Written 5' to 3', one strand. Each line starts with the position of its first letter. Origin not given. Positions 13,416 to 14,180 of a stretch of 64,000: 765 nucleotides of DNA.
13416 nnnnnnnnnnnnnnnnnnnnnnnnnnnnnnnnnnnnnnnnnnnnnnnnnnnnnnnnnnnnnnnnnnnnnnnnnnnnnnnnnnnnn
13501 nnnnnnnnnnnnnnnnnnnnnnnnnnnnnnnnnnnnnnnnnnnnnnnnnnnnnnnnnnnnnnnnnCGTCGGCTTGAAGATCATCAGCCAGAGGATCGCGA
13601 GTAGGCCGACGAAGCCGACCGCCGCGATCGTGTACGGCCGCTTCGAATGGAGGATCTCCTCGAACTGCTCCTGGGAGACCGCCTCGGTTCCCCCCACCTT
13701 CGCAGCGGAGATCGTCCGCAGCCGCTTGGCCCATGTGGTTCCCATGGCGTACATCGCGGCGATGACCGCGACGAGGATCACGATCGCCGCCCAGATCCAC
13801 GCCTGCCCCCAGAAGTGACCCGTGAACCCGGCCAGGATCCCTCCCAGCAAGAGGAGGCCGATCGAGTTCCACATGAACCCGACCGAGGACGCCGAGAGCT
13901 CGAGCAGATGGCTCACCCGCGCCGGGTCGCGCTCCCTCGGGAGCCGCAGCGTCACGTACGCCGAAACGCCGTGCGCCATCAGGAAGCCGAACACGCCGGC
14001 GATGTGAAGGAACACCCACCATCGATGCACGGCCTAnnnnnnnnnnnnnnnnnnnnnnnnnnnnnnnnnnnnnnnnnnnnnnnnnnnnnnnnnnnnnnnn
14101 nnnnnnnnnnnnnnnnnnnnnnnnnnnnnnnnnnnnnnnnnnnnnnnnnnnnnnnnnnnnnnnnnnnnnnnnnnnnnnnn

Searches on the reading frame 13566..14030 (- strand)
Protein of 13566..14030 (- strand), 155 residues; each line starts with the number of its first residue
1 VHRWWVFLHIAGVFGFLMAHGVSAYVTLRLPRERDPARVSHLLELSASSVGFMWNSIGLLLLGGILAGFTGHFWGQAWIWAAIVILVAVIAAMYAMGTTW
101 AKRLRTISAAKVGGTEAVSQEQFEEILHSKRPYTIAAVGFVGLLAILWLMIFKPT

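Call 56: search_protein_families(library=pfam, alignment_id=A5, max_evalue=10)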
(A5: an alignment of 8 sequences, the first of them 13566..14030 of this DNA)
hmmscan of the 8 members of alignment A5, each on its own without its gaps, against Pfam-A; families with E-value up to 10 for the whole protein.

A. member 1, window:13566-14030:- (155 aa): 6 families
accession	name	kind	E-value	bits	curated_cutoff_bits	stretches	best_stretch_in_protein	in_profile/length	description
PF10027.14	DUF2269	-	7e-07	29.9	28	1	7-154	5-150/150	Predicted integral membrane protein (DUF2269)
PF09534.15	Trp_oprn_chp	-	0.00061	20.1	29.6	1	24-152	18-139/180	Tryptophan-associated transmembrane protein (Trp_oprn_chp)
PF12555.13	SteA-like_C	-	0.095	13.2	26.4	1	75-98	13-36/52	SteA-like C-terminal domain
PF13624.11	SurA_N_3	-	0.1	12.9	27.2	1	80-128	12-59/162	SurA-like N-terminal domain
PF06480.20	FtsH_ext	-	0.78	10.4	25.5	1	78-128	2-39/103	FtsH Extracellular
PF19865.4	DUF6338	-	1.6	8.7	26.5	1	39-105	46-109/205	Family of unknown function (DUF6338)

B. families by the number of members that match (of 8 scanned): 22 families
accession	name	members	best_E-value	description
PF10027.14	DUF2269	8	2.6e-12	Predicted integral membrane protein (DUF2269)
PF09534.15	Trp_oprn_chp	3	0.00061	Tryptophan-associated transmembrane protein (Trp_oprn_chp)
PF13829.11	DUF4191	3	0.0026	Domain of unknown function (DUF4191)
PF06912.16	DUF1275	2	0.029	Protein of unknown function (DUF1275)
PF11833.13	CPP1-like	2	0.08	Protein CHAPERONE-LIKE PROTEIN OF POR1-like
PF12911.12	OppC_N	2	0.64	N-terminal TM domain of oligopeptide transport permease C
PF01312.24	Bac_export_2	2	1.2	FlhB HrpN YscU SpaS Family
PF07690.21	MFS_1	1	0.038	Major Facilitator Superfamily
PF12555.13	SteA-like_C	1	0.095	SteA-like C-terminal domain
PF13624.11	SurA_N_3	1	0.1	SurA-like N-terminal domain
PF03021.20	CM2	1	0.13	Influenza C virus M2 protein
PF02392.22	Ycf4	1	0.14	Ycf4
PF14163.11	SieB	1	0.32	Super-infection exclusion protein B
PF13727.12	CoA_binding_3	1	0.44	CoA-binding domain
PF01988.24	VIT1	1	0.5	VIT family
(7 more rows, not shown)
